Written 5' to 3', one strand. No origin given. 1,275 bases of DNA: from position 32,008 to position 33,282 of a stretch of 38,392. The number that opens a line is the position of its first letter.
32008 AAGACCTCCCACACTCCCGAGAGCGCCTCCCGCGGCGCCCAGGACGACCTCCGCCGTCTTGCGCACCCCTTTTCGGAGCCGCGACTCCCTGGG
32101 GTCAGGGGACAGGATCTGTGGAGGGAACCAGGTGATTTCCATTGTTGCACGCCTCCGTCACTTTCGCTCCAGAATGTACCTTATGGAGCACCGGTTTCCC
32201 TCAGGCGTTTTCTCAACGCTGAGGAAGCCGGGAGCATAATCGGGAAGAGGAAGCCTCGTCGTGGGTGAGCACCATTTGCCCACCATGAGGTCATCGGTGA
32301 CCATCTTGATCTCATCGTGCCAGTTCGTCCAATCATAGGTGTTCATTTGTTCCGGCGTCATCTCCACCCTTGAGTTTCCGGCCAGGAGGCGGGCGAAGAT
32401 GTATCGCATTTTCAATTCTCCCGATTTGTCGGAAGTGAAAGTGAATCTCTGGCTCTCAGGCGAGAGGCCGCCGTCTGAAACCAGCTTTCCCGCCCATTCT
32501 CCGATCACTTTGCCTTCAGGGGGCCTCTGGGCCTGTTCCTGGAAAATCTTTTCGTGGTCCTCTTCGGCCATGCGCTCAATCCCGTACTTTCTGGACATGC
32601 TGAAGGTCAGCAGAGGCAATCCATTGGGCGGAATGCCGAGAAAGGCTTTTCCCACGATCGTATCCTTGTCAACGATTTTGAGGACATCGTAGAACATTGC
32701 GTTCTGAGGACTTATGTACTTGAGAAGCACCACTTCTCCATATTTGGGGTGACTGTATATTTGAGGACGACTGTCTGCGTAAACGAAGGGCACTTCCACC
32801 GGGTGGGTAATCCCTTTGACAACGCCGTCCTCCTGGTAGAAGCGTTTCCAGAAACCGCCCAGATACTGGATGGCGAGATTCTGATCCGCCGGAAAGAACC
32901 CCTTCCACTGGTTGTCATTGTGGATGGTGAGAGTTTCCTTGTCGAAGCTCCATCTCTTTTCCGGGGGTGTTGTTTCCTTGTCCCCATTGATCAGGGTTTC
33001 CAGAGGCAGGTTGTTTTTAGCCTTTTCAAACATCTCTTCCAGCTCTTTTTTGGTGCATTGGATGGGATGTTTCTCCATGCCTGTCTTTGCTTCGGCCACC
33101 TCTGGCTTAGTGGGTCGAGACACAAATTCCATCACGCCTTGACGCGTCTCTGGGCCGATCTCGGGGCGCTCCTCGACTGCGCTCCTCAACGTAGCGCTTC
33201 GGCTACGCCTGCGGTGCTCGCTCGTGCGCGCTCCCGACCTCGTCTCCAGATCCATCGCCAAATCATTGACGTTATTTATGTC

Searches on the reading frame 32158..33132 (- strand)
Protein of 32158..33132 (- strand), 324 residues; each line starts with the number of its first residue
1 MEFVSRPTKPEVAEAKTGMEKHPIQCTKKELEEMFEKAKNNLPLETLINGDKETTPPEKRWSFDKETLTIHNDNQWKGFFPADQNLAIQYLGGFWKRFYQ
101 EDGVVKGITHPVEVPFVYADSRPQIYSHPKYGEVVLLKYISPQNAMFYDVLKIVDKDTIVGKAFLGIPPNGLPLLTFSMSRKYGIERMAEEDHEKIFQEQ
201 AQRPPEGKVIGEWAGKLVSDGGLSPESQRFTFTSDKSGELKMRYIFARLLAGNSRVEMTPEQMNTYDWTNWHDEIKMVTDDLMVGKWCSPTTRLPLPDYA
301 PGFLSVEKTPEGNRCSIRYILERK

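Call 3: search_protein_families(library=pfam, proteins=[window:32158-33132:-], max_evalue=0.1)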
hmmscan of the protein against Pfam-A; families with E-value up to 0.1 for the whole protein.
window:32158-33132:- (324 aa): 0 families

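Call 12: search_protein_families(library=pfam, proteins=[window:32158-33132:-], max_evalue=10)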
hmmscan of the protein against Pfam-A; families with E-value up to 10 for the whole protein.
window:32158-33132:- (324 aa): 0 families

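Call 14: search_protein_families(library=ncbifam, proteins=[window:32158-33132:-], max_evalue=1)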
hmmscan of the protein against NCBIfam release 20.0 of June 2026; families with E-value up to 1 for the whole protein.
window:32158-33132:- (324 aa): 0 families

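Call 15: search_protein_families(library=padloc, proteins=[window:32158-33132:-], max_evalue=1)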
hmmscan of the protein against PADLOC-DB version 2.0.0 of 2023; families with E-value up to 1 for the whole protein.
window:32158-33132:- (324 aa): 0 families

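Call 25: search_solved_structures(query=window:32158-33132:-, max_evalue=10)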
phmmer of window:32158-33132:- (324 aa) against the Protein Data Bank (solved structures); distinct sequences matched with E-value up to 10: 0.

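Call 38: find_related_loci(query=A1, collection=genome_contigs, flank=6000)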
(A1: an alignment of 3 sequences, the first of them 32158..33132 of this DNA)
Query A1 (324 aa) in genome_contigs; peptide patterns used: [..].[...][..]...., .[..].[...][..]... (x = any residue, [..] = any of these).
86 stretches matched a pattern; 3 encode a relative of the query (tblastn E <= 1e-3); 3 distinct loci.
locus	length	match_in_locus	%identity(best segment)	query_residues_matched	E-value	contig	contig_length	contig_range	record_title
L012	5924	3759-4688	55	14-323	3e-121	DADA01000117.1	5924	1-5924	MAG TPA_asm: Nitrososphaera sp. UBA210 UBA210_contig_3762, whole genome shotgun sequence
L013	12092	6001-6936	53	22-324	8e-112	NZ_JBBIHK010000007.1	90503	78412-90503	MAG: Nitrososphaera sp. isolate RVF170221_bin_112 NODE_112_length_90503_cov_8.242847, whole genome shotgun sequence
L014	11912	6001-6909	27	24-324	2e-31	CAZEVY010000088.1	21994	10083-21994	MAG TPA_asm: uncultured Solibacteraceae bacterium isolate SRP237561_co1_63 genome assembly, contig: NODE_3811_length_219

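Call 53: search_solved_structures(query=A3, max_evalue=10, show_alignments=2)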
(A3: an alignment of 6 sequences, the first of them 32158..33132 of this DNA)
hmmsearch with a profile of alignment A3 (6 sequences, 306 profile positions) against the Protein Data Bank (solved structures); distinct sequences matched with E-value up to 10: 4.
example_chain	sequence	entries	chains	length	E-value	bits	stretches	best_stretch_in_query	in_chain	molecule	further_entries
9f8f_C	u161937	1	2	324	0.21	13.8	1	43-143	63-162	S-layer protein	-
6om4_A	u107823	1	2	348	0.6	12.3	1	199-253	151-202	MccB protein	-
3h5n_A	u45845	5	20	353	0.61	12.3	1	199-253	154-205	MccB protein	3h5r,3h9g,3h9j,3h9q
3h5a_A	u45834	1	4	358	0.62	12.3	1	199-253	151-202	MccB protein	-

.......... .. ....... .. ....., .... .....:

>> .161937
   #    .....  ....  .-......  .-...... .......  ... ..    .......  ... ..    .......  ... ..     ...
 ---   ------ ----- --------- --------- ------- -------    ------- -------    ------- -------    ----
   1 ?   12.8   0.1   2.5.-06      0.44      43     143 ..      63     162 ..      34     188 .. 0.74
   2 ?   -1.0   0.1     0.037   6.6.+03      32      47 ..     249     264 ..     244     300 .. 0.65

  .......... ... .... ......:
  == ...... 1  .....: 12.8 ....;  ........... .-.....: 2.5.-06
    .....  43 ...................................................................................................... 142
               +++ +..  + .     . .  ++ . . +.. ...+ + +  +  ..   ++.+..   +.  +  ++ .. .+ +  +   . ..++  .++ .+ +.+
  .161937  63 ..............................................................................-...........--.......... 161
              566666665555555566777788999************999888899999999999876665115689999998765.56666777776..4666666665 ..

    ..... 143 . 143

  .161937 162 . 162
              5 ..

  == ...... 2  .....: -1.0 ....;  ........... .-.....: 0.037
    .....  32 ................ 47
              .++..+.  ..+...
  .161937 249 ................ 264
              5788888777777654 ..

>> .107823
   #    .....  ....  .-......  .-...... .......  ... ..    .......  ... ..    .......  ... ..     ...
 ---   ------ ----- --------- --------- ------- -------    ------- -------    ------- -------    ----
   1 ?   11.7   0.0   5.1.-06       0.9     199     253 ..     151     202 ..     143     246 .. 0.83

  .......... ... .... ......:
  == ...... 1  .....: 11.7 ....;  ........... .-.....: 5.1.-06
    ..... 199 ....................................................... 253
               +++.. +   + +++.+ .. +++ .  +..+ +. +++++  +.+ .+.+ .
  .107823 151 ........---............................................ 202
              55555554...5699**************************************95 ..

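Call 54: search_dna_similar(query=window:32158-33132:-, collection=plasmids, mode=protein, max_evalue=1, max_rows=15)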
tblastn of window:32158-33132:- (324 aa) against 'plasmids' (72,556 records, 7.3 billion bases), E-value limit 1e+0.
No match.

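Call 55: search_protein_families(library=pfam, alignment_id=A3, max_evalue=10)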
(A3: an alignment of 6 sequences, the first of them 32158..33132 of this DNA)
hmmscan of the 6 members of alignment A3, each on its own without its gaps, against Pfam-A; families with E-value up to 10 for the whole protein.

A. member 1, window:32158-33132:- (324 aa): 0 families

B. families by the number of members that match (of 6 scanned): 2 families
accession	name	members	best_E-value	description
PF02763.20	Diphtheria_C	1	0.078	Diphtheria toxin, C domain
PF14231.11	GXWXG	1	0.092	GXWXG protein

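Call 56: find_related_loci(query=A3, collection=metagenome_contigs, flank=5000)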
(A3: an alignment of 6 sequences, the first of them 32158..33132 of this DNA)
Query A3 (324 aa) in metagenome_contigs; peptide patterns used: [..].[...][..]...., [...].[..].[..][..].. (x = any residue, [..] = any of these).
198 stretches matched a pattern; 82 encode a relative of the query (tblastn E <= 1e-3); the best 80 are kept; 80 distinct loci.
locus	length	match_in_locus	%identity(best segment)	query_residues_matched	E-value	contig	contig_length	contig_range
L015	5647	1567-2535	54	3-324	8e-120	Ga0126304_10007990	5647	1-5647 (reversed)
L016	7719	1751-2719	53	3-324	1e-118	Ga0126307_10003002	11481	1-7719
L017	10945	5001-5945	53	7-323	1e-117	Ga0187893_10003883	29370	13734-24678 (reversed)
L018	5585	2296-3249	55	2-323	1e-117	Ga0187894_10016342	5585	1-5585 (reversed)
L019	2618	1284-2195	55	22-324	1e-121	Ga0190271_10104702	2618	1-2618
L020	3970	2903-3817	52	15-324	6e-118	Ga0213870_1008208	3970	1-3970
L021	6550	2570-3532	54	6-324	7e-116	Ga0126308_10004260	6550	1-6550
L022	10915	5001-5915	56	21-323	1e-115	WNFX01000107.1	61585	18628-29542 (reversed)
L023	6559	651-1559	55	23-324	2e-114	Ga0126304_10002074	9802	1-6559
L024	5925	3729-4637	54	23-324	5e-114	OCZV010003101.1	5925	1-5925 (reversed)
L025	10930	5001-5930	54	22-324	7e-113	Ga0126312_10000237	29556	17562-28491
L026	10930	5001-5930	54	22-324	2e-112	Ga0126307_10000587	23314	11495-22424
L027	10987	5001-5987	53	21-324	4e-112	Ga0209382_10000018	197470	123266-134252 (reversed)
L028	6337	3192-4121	54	22-324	8e-112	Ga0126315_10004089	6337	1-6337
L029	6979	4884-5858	52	3-321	5e-111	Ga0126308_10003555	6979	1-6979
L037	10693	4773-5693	38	9-323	1e-68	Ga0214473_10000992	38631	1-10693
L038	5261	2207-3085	38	24-323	3e-67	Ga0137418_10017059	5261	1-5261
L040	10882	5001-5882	38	23-323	2e-62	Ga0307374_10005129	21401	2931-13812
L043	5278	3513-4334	40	22-289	3e-58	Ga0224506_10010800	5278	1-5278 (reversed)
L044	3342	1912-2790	34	23-323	3e-57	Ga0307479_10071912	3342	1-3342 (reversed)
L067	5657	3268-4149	28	24-319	1e-36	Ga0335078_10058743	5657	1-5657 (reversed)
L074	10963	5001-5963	28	3-323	2e-33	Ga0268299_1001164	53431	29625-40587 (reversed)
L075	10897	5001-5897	27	28-324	2e-33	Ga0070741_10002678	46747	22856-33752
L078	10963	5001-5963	27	3-323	7e-33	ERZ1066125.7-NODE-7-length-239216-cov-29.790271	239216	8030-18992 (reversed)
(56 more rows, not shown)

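Call 60: search_protein_families(library=pfam, proteins=[L013:4345-6939:+, L043:1863-4559:+, L067:1540-4935:+, L075:3228-7703:+, L040:4503-5909:+, L044:1438-2808:+, L025:4271-4813:+, L025:6473-7612:+, L038:111-1655:+, L037:3503-4363:+], max_evalue=0.01)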
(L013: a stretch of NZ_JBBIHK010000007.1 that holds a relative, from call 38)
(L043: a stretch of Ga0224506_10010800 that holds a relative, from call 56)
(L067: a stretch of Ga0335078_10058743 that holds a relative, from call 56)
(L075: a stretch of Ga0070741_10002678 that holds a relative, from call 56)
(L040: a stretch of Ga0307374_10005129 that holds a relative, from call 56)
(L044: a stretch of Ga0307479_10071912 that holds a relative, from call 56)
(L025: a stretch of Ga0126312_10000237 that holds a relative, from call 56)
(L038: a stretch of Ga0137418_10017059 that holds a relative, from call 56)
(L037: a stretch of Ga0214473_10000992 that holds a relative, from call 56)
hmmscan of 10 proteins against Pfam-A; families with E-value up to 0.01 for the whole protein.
L013:4345-6939:+ (864 aa): 11 families
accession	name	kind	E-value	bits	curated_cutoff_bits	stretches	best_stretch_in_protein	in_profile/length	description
PF00732.25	GMC_oxred_N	-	6.3e-41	141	23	1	93-306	4-217/218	GMC oxidoreductase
PF05199.19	GMC_oxred_C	-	1.4e-24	87.7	24.6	1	400-521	20-139/139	GMC oxidoreductase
PF01266.30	DAO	-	5.6e-10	39.7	27.9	1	44-74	1-31/353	FAD dependent oxidoreductase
PF00890.30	FAD_binding_2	-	8.5e-10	38.8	20.4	1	44-76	1-33/414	FAD binding domain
PF07992.20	Pyr_redox_2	-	2.8e-08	34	26.1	1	44-75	2-33/291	Pyridine nucleotide-disulphide oxidoreductase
PF13450.12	NAD_binding_8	-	2.3e-05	25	21.9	1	47-74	1-28/68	NAD(P)-binding Rossmann-like domain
PF03486.20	HI0933_like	-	0.00051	20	50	1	44-74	2-32/244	HI0933-like protein Rossmann domain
PF01494.25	FAD_binding_3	-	0.00066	19.4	22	1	42-73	1-32/349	FAD binding domain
PF12831.13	FAD_oxidored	-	0.00079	19.3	27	1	44-75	1-32/416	FAD dependent oxidoreductase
PF00070.33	Pyr_redox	-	0.0016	19.3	22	0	45-74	2-31/82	Pyridine nucleotide-disulphide oxidoreductase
PF02558.23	ApbA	-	0.0026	17.8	22.2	1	45-75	1-31/150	Ketopantoate reductase PanE/ApbA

L043:1863-4559:+ (898 aa): 8 families
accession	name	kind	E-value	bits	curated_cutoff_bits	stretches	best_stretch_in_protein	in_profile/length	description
PF00732.25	GMC_oxred_N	-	8.6e-36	124.2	23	1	80-308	4-218/218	GMC oxidoreductase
PF05199.19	GMC_oxred_C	-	2.1e-22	80.6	24.6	1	402-522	21-139/139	GMC oxidoreductase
PF01266.30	DAO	-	1.4e-06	28.5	27.9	1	31-63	1-34/353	FAD dependent oxidoreductase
PF00890.30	FAD_binding_2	-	3.7e-06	26.8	20.4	0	31-67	1-37/414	FAD binding domain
PF07992.20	Pyr_redox_2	-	3.9e-05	23.6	26.1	0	31-62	2-33/291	Pyridine nucleotide-disulphide oxidoreductase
PF13450.12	NAD_binding_8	-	6.1e-05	23.7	21.9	1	34-62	1-29/68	NAD(P)-binding Rossmann-like domain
PF03486.20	HI0933_like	-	0.0074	16.2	50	0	31-61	2-32/244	HI0933-like protein Rossmann domain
PF01494.25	FAD_binding_3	-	0.0082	15.8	22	0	30-60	2-32/349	FAD binding domain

L067:1540-4935:+ (1131 aa): 3 families
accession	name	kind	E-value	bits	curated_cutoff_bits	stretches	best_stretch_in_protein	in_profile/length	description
PF00732.25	GMC_oxred_N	-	2.1e-12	47.8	23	1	82-283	16-202/218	GMC oxidoreductase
PF05199.19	GMC_oxred_C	-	4.2e-11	44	24.6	1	420-542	3-138/139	GMC oxidoreductase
PF01266.30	DAO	-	2.9e-05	24.2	27.9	1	14-47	1-32/353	FAD dependent oxidoreductase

L075:3228-7703:+ (1491 aa): 3 families
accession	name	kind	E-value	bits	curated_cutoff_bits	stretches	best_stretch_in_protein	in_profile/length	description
PF00732.25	GMC_oxred_N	-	1.2e-11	45.2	23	1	100-295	17-202/218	GMC oxidoreductase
PF05199.19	GMC_oxred_C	-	2.4e-11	44.8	24.6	1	430-553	2-138/139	GMC oxidoreductase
PF01266.30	DAO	-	4.3e-05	23.6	27.9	0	29-64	1-32/353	FAD dependent oxidoreductase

L040:4503-5909:+ (468 aa): 2 families
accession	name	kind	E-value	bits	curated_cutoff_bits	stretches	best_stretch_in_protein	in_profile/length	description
PF10604.15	Polyketide_cyc2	-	1.7e-08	35.3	27.4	1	12-133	2-118/142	Polyketide cyclase / dehydrase and lipid transport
PF03364.25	Polyketide_cyc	-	4e-05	24.3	23.4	1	20-134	1-111/126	Polyketide cyclase / dehydrase and lipid transport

L044:1438-2808:+ (456 aa): 2 families
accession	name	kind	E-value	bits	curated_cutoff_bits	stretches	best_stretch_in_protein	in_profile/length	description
PF10604.15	Polyketide_cyc2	-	1.7e-06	28.9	27.4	1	5-41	2-38/142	Polyketide cyclase / dehydrase and lipid transport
PF03364.25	Polyketide_cyc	-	0.00032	21.4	23.4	1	13-37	1-25/126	Polyketide cyclase / dehydrase and lipid transport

L025:4271-4813:+ (180 aa): 1 family
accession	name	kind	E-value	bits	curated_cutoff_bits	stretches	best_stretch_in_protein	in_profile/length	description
PF20535.3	DUF6750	-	0.0026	18.2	27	1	21-91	30-95/128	Family of unknown function (DUF6750)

L025:6473-7612:+ (379 aa): 0 families

L038:111-1655:+ (514 aa): 12 families
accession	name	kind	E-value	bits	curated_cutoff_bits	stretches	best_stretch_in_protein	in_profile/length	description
PF00732.25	GMC_oxred_N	-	2.3e-41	142.4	23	1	65-280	3-217/218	GMC oxidoreductase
PF05199.19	GMC_oxred_C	-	2.8e-23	83.5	24.6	1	361-493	3-139/139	GMC oxidoreductase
PF01266.30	DAO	-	1.3e-11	45.1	27.9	1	17-50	1-34/353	FAD dependent oxidoreductase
PF00890.30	FAD_binding_2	-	5e-10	39.6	20.4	1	17-50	1-34/414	FAD binding domain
PF13450.12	NAD_binding_8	-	2.1e-08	34.8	21.9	1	20-56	1-37/68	NAD(P)-binding Rossmann-like domain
PF01494.25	FAD_binding_3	-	1.3e-06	28.3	22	1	16-48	2-34/349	FAD binding domain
PF03486.20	HI0933_like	-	0.00029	20.8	50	1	17-50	2-35/244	HI0933-like protein Rossmann domain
PF07992.20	Pyr_redox_2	-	0.00031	20.7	26.1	1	17-51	2-36/291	Pyridine nucleotide-disulphide oxidoreductase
PF05834.18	Lycopene_cycl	-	0.00065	19.3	23.4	1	17-51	1-37/380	Lycopene cyclase protein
PF01134.28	GIDA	-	0.00079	19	22.1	0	17-44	1-28/391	Glucose inhibited division protein A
PF01946.23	Thi4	-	0.0013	18.4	26.2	1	14-46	16-49/235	Thi4 family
PF13738.12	Pyr_redox_3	-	0.0049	16.6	30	1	20-48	2-31/305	Pyridine nucleotide-disulphide oxidoreductase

L037:3503-4363:+ (286 aa): 0 families

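Call 106: search_protein_families(library=pfam, alignment_id=A6, max_evalue=10)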
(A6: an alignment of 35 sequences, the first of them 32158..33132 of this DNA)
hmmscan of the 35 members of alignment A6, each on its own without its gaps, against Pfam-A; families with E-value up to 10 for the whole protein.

A. member 1, window:32158-33132:- (324 aa): 0 families

B. families by the number of members that match (of 35 scanned): 11 families
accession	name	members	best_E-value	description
PF14231.11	GXWXG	6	0.028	GXWXG protein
PF14232.11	DUF4334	3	0.048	Domain of unknown function (DUF4334)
PF16857.10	RNA_pol_inhib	2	0.12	RNA polymerase inhibitor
PF17528.7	HdcB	1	0.011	Histidine decarboxylase maturation protein HdcB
PF04955.18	HupE_UreJ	1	0.017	HupE / UreJ protein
PF19184.5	DUF5866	1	0.034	Family of unknown function (DUF5866)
PF02763.20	Diphtheria_C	1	0.078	Diphtheria toxin, C domain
PF16127.10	DUF4839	1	0.13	Domain of unknown function (DUF4839)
PF25106.1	VWA_4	1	0.19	von Willebrand factor A domain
PF01436.27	NHL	1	0.21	NHL repeat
PF22769.1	DCD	1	0.22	dCTP deaminase-like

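Call 108: search_protein_families(library=pfam, proteins=[L074:1236-1853:-, L078:1239-1784:-], max_evalue=10)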
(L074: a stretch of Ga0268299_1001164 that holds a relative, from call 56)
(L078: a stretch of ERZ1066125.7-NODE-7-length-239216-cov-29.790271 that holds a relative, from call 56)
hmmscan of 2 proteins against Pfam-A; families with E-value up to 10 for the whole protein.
L074:1236-1853:- (205 aa): 5 families
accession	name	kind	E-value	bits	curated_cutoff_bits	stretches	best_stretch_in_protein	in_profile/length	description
PF13441.11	Gly-zipper_YMGG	-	0.033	14.3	28.9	1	161-199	3-42/45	YMGG-like Gly-zipper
PF13488.11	Gly-zipper_Omp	-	0.034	14.5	25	1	169-198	7-37/46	Glycine zipper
PF09811.14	Yae1_N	-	0.046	13.9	27.5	1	100-121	5-26/39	Essential protein Yae1, N terminal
PF05251.17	Ost5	-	0.065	14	27.4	1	153-179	39-64/73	Oligosaccharyltransferase subunit 5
PF11981.13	DUF3482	-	1.4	8.7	29.2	1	159-204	149-197/293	Domain of unknown function (DUF3482)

L078:1239-1784:- (181 aa): 4 families
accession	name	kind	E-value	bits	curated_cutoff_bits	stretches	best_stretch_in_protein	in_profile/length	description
PF09811.14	Yae1_N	-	0.044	13.9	27.5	1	76-97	5-26/39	Essential protein Yae1, N terminal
PF13441.11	Gly-zipper_YMGG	-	0.05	13.8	28.9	1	137-175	3-42/45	YMGG-like Gly-zipper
PF13488.11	Gly-zipper_Omp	-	0.092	13.1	25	1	145-174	7-37/46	Glycine zipper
PF11981.13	DUF3482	-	0.51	10.1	29.2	1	135-180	149-197/293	Domain of unknown function (DUF3482)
